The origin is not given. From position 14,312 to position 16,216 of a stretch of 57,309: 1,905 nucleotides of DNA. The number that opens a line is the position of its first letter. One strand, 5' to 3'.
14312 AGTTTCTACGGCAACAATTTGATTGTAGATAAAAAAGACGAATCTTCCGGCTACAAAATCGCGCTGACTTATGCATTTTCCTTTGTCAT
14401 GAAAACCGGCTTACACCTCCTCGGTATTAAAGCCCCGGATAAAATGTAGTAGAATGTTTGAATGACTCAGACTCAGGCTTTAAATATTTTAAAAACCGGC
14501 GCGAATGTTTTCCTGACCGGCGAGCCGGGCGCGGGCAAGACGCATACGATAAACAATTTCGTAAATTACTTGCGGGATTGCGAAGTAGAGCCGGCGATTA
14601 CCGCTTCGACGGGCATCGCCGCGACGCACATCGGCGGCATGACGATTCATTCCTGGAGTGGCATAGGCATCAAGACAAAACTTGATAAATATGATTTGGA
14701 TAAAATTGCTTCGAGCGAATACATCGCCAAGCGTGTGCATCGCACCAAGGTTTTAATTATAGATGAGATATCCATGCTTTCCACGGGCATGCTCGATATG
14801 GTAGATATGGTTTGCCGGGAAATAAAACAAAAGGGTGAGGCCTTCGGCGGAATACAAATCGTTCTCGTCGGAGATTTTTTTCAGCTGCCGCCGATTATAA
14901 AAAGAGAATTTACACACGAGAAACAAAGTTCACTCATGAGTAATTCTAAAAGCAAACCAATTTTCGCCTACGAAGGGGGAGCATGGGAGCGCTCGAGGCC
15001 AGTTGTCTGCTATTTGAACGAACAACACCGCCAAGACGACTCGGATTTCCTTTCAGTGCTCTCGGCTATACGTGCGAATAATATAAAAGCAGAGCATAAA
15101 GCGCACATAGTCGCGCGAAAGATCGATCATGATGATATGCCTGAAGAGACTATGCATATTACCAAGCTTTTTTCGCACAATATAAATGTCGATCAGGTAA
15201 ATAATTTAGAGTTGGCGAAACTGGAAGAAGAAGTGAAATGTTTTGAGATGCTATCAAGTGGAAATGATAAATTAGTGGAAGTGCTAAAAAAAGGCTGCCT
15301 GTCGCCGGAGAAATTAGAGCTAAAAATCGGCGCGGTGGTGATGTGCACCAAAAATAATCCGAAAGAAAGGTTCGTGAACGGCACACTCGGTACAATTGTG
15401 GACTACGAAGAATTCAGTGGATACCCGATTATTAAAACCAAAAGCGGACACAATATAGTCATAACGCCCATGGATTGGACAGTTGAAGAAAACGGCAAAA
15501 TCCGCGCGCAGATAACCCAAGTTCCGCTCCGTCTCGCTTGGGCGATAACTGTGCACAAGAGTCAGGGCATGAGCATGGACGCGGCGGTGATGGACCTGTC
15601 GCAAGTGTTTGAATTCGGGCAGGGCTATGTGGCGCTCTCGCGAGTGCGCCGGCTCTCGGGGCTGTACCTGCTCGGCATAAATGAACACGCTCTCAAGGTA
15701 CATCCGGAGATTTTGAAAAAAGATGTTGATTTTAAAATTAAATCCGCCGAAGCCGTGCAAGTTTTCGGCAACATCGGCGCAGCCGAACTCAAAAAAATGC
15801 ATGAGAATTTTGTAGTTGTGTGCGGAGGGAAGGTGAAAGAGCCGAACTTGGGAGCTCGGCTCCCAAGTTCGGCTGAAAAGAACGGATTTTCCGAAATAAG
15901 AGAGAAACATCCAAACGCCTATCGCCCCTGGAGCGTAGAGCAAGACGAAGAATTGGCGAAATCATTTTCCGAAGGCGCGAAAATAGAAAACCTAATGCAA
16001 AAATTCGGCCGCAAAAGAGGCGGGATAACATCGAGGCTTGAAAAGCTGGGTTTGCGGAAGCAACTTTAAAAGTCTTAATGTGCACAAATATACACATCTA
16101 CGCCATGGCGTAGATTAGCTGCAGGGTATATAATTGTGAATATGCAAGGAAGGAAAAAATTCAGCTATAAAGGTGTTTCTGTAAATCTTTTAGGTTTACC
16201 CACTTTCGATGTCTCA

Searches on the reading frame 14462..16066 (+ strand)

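Call 66: search_protein_families(library=pfam, proteins=[window:14462-16066:+], max_evalue=0.001)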
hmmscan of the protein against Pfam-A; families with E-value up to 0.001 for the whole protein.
window:14462-16066:+ (535 aa): 10 families
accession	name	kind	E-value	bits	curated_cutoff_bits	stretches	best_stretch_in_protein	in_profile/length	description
PF05970.20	PIF1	-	1.7e-34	119.8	25.9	1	10-211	19-220/223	PIF1-like helicase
PF13245.12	AAA_19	-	3.6e-15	56.8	25.1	1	3-145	1-132/134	AAA domain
PF13604.12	AAA_30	-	5.5e-12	46.3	27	1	3-145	6-131/191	AAA domain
PF13401.12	AAA_22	-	1.1e-07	32.7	27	1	13-137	5-122/130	AAA domain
PF21530.3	Pif1_2B_dom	-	1.9e-06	27.9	23.9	1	271-313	2-45/47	DNA helicase Pif1, 2B domain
PF01443.25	Viral_helicase1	-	0.00027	21.2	21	0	19-113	4-78/228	Viral superfamily 1 RNA helicase core domain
PF03266.21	NTPase_1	-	0.00028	21.2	23.9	0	15-105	1-106/168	NTPase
PF13479.12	AAA_24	-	0.0003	21.1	27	1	13-124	2-94/195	AAA domain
PF20720.3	nSTAND3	-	0.00035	20.7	27.2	1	5-44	9-48/155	Novel STAND NTPase 3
PF13538.12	UvrD_C_2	-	0.00073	19.8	27.4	0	358-400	1-50/52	UvrD-like helicase C-terminal domain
